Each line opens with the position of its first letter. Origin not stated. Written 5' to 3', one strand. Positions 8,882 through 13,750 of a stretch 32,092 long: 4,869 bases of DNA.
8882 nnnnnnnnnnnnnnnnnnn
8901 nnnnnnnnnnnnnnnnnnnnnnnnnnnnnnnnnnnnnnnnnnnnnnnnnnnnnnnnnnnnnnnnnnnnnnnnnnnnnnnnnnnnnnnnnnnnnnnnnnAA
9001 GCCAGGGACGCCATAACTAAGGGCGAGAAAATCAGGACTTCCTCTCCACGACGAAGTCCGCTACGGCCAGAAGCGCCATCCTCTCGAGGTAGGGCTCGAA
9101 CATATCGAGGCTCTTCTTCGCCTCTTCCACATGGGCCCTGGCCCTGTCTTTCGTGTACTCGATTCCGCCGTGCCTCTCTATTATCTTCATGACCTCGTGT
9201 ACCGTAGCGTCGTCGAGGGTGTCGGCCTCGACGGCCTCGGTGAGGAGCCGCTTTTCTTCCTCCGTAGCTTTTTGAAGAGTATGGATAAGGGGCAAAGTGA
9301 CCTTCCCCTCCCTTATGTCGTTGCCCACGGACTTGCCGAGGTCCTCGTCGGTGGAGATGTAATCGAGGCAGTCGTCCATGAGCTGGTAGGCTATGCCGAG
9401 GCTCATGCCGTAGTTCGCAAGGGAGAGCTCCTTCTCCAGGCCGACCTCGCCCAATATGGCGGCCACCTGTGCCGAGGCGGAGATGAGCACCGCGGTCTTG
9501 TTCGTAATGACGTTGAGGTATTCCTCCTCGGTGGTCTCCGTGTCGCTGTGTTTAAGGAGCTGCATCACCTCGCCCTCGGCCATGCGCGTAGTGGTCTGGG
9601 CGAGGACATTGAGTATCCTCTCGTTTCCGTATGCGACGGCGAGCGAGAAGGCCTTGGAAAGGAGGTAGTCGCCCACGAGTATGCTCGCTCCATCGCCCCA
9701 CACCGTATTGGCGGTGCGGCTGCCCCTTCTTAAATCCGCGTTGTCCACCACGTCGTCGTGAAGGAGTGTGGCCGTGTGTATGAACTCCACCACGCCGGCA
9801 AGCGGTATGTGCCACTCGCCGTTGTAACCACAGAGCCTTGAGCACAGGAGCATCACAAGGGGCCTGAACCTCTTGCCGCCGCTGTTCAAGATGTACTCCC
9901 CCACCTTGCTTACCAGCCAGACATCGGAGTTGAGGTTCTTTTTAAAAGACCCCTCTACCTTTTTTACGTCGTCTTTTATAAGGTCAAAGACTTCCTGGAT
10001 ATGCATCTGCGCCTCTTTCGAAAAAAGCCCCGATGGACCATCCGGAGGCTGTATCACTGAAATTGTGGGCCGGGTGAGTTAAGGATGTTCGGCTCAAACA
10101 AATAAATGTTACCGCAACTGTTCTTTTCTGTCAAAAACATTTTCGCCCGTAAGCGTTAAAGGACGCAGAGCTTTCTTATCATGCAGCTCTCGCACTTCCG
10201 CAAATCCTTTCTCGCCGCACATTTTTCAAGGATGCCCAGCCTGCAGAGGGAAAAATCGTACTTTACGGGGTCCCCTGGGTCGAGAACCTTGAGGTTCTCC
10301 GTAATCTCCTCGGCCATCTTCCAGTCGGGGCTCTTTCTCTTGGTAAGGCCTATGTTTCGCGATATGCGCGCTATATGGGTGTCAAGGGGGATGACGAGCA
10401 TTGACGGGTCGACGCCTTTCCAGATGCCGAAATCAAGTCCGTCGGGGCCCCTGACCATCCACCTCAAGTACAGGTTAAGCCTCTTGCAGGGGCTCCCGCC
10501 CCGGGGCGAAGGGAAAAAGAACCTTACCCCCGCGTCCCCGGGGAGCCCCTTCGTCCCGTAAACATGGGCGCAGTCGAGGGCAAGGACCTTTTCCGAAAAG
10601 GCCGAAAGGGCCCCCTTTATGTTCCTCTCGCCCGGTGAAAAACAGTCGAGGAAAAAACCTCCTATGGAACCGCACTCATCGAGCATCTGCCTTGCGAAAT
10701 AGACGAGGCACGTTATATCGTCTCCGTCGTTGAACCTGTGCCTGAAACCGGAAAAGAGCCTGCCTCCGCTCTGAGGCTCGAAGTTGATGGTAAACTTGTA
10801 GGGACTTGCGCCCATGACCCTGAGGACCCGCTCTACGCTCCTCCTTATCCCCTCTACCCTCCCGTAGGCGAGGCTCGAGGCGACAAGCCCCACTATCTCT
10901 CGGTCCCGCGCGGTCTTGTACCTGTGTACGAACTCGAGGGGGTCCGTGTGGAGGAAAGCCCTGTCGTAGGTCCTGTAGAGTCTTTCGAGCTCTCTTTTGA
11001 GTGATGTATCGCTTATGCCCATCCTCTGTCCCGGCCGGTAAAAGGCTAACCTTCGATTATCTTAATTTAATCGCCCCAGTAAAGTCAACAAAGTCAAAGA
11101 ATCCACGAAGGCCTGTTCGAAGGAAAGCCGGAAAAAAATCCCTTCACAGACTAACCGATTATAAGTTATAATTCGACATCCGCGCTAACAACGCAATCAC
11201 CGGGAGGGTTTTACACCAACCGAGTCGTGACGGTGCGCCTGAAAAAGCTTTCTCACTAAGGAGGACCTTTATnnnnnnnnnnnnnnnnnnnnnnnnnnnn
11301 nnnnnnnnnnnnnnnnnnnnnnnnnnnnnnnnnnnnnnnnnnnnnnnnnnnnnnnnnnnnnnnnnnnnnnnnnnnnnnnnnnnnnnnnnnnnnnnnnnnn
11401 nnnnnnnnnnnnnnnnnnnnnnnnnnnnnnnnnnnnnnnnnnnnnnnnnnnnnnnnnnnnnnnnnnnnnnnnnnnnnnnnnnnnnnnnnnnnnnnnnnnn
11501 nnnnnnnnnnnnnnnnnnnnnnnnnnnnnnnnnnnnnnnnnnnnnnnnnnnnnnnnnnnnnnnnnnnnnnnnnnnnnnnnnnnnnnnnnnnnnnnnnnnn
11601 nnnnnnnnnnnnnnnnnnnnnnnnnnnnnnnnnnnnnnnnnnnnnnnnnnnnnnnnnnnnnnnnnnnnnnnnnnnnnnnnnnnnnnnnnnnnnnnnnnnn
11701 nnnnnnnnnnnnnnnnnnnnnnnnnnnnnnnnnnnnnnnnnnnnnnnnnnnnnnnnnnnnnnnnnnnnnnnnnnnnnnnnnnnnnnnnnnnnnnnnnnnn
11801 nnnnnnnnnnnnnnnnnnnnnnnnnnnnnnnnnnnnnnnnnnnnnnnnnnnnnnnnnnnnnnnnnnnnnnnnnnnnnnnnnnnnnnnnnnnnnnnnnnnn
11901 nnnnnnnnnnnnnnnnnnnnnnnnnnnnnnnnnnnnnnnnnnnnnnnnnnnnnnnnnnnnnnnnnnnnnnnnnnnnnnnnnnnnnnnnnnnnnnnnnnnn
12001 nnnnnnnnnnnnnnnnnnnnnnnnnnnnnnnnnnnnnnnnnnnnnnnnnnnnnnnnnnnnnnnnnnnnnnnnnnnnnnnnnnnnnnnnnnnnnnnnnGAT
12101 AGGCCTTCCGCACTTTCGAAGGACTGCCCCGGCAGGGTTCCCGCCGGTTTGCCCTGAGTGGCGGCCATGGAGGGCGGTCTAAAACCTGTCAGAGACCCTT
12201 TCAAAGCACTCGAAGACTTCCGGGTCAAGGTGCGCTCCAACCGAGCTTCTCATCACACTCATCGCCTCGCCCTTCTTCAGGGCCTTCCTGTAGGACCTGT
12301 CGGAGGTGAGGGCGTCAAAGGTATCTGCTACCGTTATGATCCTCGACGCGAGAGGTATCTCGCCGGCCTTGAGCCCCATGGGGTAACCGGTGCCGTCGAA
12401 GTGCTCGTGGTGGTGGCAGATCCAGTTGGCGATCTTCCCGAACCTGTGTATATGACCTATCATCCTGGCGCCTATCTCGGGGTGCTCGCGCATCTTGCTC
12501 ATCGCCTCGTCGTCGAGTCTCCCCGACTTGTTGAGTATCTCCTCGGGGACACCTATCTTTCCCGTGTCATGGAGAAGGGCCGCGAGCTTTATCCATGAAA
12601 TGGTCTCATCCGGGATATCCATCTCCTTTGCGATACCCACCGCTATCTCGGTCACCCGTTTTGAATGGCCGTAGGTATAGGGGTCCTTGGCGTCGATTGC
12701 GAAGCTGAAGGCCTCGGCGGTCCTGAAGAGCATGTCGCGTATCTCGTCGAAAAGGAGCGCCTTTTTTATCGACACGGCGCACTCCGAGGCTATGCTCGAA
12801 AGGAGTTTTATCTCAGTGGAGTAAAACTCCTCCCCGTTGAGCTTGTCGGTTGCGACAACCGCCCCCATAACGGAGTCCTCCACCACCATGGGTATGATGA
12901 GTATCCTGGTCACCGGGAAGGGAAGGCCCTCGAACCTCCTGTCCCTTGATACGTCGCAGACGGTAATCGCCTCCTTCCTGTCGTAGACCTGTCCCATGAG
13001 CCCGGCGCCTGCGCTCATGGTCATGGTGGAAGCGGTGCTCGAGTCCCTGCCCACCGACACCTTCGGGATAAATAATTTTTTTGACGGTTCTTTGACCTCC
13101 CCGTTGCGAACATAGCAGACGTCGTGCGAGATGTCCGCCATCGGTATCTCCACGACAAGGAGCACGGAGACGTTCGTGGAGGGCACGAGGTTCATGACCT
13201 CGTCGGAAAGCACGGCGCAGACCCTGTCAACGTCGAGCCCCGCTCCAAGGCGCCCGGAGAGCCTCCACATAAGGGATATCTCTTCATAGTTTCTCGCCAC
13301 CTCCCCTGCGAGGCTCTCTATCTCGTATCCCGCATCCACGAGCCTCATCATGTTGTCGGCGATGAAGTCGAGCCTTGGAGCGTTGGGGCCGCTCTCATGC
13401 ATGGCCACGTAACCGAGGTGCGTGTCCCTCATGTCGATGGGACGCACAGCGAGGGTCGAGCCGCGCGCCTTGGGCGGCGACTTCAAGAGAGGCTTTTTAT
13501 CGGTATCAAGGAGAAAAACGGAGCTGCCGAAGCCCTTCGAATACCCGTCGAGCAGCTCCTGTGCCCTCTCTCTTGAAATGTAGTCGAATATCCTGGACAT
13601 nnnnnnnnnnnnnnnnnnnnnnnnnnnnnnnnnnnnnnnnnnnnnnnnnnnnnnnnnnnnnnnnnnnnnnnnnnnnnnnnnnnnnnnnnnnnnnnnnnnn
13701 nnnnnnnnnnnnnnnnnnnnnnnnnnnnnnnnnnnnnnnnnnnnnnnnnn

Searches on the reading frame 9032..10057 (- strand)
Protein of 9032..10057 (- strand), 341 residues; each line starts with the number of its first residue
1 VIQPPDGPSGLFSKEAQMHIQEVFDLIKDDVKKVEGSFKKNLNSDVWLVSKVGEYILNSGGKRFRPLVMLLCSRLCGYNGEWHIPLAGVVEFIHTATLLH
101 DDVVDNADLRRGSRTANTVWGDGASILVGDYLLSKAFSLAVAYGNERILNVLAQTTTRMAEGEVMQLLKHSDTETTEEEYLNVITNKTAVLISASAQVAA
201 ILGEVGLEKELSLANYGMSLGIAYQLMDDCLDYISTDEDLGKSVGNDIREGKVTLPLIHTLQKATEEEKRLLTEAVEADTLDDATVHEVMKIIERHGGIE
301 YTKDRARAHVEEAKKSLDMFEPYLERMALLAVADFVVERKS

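Call 7: search_protein_families(library=pfam, proteins=[window:9032-10057:-], max_evalue=0.001)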
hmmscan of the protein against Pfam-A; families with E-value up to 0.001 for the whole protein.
window:9032-10057:- (341 aa): 1 family
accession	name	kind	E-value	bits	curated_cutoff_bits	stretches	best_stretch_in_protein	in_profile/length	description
PF00348.22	polyprenyl_synt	-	8.4e-77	258.2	27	1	49-292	4-250/251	Polyprenyl synthetase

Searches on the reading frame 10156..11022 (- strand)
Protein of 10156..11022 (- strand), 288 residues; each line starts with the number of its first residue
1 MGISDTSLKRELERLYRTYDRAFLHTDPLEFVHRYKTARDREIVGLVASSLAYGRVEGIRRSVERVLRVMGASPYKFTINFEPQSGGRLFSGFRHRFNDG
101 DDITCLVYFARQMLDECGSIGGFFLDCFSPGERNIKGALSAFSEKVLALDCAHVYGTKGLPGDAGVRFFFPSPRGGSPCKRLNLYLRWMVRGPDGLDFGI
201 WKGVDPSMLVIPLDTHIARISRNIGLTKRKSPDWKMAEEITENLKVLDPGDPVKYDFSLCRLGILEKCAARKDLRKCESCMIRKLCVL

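Call 7: search_protein_families(library=pfam, proteins=[window:10156-11022:-], max_evalue=0.001)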
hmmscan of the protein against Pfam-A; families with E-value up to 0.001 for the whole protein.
window:10156-11022:- (288 aa): 1 family
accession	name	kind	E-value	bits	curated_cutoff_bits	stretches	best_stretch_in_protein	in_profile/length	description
PF09674.15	DUF2400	-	2.7e-73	247.2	25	1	27-264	1-224/225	Protein of unknown function (DUF2400)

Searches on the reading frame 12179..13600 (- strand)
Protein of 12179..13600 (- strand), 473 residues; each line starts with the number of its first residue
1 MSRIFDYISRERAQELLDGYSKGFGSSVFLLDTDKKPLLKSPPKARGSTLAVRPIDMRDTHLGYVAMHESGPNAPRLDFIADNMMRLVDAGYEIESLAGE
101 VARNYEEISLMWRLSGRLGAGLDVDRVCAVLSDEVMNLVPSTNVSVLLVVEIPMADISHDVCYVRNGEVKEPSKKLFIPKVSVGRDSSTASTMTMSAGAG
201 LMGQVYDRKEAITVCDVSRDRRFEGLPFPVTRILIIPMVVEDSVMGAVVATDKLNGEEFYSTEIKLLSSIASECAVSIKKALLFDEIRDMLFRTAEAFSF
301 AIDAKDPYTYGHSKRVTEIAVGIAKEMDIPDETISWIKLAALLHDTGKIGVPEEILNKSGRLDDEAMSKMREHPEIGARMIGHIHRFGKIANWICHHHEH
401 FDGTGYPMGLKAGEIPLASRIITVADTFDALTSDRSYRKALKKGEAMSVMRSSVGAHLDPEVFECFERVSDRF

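Call 6: search_protein_families(library=pfam, proteins=[window:12179-13600:-], max_evalue=0.001)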
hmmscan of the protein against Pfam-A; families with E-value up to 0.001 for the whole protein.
window:12179-13600:- (473 aa): 4 families
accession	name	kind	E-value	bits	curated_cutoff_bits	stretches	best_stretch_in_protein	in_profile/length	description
PF13487.12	HD_5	-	1.8e-43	148.7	27.2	1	300-462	5-170/170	HD domain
PF01966.28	HD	-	9e-23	81.2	22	1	309-430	1-115/116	HD domain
PF01590.32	GAF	-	1.7e-08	35.5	22.4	1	124-278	2-133/133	GAF domain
PF13185.12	GAF_2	-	2e-08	34.9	28.6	1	184-278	42-135/136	GAF domain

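Call 46: search_protein_families(library=ncbifam, proteins=[window:12179-13600:-], max_evalue=0.01)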
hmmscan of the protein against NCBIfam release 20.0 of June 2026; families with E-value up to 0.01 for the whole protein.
window:12179-13600:- (473 aa): 6 families
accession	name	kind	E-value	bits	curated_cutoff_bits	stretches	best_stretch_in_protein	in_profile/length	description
NF053512.1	nitric_RR_NosR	exception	2.6e-39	135.4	400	1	288-471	171-355/422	response regulator c-di-GMP phosphodiesterase, NosR family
TIGR00277.1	HDIG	domain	3.3e-07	30.1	27.6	1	307-399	3-83/84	HDIG domain-containing metalloprotein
TIGR01817.1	nifA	equivalog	7.5e-05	21.7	528.85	1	182-327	56-205/534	nif-specific transcriptional activator NifA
TIGR02621.3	cas3_GSU0051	exception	0.0027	16.5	400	1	311-348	673-710/854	type I-G CRISPR-associated helicase/endonuclease Cas3g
NF041606.1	dguan_cyc_DgcA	equivalog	0.0085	15.1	370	0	230-286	120-177/340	diguanylate cyclase DgcA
NF047786.1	his_kin_MadS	equivalog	0.0089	15.2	500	0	231-300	128-196/434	MadS family sensor histidine kinase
